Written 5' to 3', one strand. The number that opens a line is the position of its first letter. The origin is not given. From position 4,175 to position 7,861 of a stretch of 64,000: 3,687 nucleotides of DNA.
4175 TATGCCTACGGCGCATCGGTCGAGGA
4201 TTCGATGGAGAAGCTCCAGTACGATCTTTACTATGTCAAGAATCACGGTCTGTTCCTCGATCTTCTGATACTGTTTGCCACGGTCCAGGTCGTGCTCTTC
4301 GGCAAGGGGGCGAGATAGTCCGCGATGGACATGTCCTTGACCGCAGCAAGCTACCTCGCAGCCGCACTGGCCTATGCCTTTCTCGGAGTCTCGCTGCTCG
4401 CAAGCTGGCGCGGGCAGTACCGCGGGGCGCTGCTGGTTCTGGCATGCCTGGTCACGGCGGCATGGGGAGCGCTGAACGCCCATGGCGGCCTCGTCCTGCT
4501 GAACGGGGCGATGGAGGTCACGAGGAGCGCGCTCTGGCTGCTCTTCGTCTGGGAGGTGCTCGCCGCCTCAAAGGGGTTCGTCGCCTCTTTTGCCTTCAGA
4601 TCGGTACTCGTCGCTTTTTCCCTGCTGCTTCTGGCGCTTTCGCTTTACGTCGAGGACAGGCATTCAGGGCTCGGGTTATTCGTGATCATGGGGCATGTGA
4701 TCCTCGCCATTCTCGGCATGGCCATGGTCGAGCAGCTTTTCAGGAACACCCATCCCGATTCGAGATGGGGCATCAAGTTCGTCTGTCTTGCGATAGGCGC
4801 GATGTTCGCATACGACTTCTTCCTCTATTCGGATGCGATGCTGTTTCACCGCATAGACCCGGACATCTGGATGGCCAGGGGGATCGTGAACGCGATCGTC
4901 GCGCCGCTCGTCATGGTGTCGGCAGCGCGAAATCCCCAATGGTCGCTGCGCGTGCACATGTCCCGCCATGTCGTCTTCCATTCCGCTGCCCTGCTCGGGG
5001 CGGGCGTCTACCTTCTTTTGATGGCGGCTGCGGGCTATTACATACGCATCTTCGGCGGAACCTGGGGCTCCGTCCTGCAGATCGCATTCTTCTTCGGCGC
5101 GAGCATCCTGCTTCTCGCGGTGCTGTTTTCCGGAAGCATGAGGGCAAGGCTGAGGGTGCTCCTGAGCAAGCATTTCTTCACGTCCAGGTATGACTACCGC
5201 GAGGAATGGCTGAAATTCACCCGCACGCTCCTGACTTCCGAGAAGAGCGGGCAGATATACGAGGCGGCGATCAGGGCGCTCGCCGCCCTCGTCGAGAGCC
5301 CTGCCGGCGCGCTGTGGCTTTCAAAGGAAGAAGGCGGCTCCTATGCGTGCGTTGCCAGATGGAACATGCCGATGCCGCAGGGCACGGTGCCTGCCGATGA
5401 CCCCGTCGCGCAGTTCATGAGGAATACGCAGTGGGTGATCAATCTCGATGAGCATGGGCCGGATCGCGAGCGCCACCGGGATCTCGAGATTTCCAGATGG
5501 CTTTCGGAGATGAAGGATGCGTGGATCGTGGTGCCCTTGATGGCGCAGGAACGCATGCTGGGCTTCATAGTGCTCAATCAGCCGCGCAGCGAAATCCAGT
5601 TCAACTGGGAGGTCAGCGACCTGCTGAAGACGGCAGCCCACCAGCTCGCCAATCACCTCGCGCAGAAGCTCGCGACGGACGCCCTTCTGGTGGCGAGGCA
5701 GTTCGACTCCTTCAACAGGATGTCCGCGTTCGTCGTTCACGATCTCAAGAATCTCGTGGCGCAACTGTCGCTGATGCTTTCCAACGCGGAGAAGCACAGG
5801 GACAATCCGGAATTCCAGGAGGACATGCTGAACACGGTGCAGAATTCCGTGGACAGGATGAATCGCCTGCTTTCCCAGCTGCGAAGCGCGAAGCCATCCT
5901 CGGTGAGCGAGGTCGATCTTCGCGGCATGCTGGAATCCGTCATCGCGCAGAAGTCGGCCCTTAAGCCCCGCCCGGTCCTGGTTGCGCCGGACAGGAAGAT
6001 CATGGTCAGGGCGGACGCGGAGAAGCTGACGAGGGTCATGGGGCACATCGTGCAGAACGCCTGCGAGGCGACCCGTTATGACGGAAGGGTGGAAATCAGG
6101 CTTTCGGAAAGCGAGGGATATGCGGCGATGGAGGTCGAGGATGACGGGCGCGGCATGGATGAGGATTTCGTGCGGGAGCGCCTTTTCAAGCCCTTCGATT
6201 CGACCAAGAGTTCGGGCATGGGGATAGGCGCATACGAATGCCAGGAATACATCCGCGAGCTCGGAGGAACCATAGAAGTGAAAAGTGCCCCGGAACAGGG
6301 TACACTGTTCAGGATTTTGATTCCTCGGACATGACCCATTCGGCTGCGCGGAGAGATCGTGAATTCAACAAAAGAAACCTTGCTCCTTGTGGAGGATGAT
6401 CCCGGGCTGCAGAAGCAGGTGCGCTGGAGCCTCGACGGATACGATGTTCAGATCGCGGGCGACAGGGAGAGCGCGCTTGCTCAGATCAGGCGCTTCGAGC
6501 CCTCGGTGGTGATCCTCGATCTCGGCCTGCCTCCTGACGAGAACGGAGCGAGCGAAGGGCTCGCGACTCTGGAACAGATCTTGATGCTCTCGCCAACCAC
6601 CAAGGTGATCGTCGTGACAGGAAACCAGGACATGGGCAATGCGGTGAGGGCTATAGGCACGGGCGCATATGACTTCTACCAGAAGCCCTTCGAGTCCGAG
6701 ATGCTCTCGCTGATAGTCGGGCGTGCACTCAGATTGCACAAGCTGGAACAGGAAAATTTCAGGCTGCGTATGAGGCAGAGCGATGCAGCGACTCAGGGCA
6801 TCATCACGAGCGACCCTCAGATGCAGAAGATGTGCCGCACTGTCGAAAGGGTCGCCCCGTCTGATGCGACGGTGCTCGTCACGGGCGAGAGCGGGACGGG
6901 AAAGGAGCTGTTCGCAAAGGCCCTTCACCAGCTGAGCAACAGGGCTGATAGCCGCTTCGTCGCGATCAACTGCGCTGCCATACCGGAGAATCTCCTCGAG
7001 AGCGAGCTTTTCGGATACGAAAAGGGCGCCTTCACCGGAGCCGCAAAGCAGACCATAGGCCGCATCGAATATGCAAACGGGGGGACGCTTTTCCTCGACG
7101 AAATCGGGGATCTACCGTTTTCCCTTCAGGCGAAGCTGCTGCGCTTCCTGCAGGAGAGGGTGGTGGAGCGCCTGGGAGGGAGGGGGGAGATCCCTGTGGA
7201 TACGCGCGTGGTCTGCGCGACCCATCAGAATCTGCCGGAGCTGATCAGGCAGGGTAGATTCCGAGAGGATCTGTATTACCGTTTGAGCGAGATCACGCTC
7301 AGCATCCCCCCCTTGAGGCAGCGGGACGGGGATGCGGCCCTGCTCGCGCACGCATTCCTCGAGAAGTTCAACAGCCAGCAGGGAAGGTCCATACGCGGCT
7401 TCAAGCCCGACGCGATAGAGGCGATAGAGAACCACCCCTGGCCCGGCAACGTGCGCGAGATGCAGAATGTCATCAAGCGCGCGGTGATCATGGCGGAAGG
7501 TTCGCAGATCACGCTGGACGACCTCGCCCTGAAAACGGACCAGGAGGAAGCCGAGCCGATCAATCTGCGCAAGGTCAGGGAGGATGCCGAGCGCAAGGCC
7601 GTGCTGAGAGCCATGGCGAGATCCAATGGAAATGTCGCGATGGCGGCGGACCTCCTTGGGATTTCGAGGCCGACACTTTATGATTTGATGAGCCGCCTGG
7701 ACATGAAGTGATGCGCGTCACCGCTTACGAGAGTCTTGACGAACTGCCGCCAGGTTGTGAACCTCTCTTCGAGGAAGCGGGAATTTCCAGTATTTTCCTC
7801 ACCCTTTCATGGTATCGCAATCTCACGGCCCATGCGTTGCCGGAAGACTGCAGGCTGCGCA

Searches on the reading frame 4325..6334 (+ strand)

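Call 68: search_protein_families(library=ncbifam, proteins=[window:4325-6334:+], max_evalue=0.00001)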
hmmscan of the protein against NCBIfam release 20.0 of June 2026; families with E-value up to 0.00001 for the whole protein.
window:4325-6334:+ (669 aa): 57 families (the best 25 are shown)
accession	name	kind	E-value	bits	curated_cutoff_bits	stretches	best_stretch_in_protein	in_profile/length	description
TIGR02916.1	PEP_his_kin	equivalog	3.1e-259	862.2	300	1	9-667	2-679/679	XrtA/PEP-CTERM system histidine kinase PrsK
NF010411.0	PRK13837.1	equivalog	7.3e-26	90.4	647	1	257-668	245-675/828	two-component system VirA-like sensor kinase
NF008468.0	PRK11360.1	equivalog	8e-25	87.2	646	1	465-668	398-608/616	two-component system sensor histidine kinase AtoS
NF007688.0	PRK10364.1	equivalog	2.4e-18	66.1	479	1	465-668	242-451/460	two-component system sensor histidine kinase ZraS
TIGR02966.1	phoR_proteo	equivalog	2.8e-18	66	334.2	1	468-665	119-332/333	phosphate regulon sensor histidine kinase PhoR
NF046044.1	PnpS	equivalog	4.2e-17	62.2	400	1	490-667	198-390/390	two-component system histidine kinase PnpS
NF052574.1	HisKinEspCMyxo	equivalog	8.9e-16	57.2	1200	1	448-667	402-636/785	serine histidine kinase EspC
NF008298.1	PRK11086.1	subfamily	3.2e-15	55.6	520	1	565-667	421-524/529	DcuS/MalK family sensor histidine kinase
NF033092.0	HK_WalK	equivalog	4.7e-15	55.2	725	1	493-667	403-593/594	cell wall metabolism sensor histidine kinase WalK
NF053867.1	SprKinKinDBac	equivalog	1.6e-14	53.3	775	1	556-667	386-496/500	sporulation kinase KinD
NF047497.1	HK_LIC_12097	equivalog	5e-14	51.8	500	1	456-668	143-366/367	LIC_12097 family sensor histidine kinase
NF047794.1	HisKinPtgB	equivalog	1.8e-13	49.6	1000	1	470-658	449-645/656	two-component system sensor histidine kinase PgtB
NF007004.0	PRK09467.1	equivalog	3.2e-13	49.3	415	1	468-668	237-436/440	two-component system sensor histidine kinase EnvZ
NF040691.1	MtrAB_MtrB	equivalog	4.1e-13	49.2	450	1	505-669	314-493/507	MtrAB system histidine kinase MtrB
NF006800.0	PRK09303.1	equivalog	4.4e-13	48.9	342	1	452-667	140-376/383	histidine kinase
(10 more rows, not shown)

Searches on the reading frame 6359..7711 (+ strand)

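Call 68: search_protein_families(library=ncbifam, proteins=[window:6359-7711:+], max_evalue=0.00001)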
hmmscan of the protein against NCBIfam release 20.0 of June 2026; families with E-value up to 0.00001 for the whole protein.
window:6359-7711:+ (450 aa): 59 families (the best 25 are shown)
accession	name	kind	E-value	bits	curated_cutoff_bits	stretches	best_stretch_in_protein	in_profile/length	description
TIGR02915.1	PEP_resp_reg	equivalog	5.4e-222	737.4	502.6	1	8-450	1-445/445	PEP-CTERM-box response regulator transcription factor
NF008469.0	PRK11361.1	equivalog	2.9e-125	418.6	714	1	5-441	4-449/461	acetoacetate metabolism transcriptional regulator AtoC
TIGR01818.1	ntrC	equivalog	2.5e-117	392.5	558.6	1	10-392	3-380/463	nitrogen regulation protein NR(I)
NF041552.1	TF_PrdR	equivalog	2.1e-108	363.2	795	1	140-444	261-573/577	sigma-54 dependent transcriptional regulator PrdR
NF041946.1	LuxO_transreg_Vib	equivalog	1e-107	360.8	800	1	27-399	20-386/463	quorum-sensing sigma-54 dependent transcriptional regulator LuxO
TIGR01817.1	nifA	equivalog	2.6e-106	356.5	528.85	1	134-405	184-454/534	nif-specific transcriptional activator NifA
NF051870.1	NAssimRespRegNtrX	equivalog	1.7e-104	350.2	600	1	11-442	7-445/452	nitrogen assimilation response regulator NtrX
NF007689.0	PRK10365.1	equivalog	8.9e-102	341.1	760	1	25-446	27-441/441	sigma-54-dependent response regulator transcription factor ZraR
NF011695.0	PRK15115.1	equivalog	1.1e-98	330.9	763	1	5-449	6-438/445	two-component system response regulator GlrR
NF050807.1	TransRegFlbDCaul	equivalog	1.3e-98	330.9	750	1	81-431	71-422/454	sigma-54-dependent transcriptional regulator FlbD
NF003451.0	PRK05022.1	equivalog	1.2e-96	324.4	476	1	124-450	168-511/512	nitric oxide reductase transcriptional regulator NorR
NF038308.1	RNA_repair_RtcR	equivalog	5.2e-96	322.6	650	1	109-440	139-504/530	RNA repair transcriptional activator RtcR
NF049963.1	RespRegFlgRCampy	domain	1.1e-93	314.4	750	1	8-445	3-425/429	fla regulon two-component system response regulator FlgR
NF008176.1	PRK10923.1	equivalog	1.2e-93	314.2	620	1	10-392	8-384/469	nitrogen regulation protein NR(I)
TIGR02329.1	propionate_PrpR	equivalog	1.7e-91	307.5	499.2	1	128-444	199-524/526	propionate catabolism operon regulatory protein PrpR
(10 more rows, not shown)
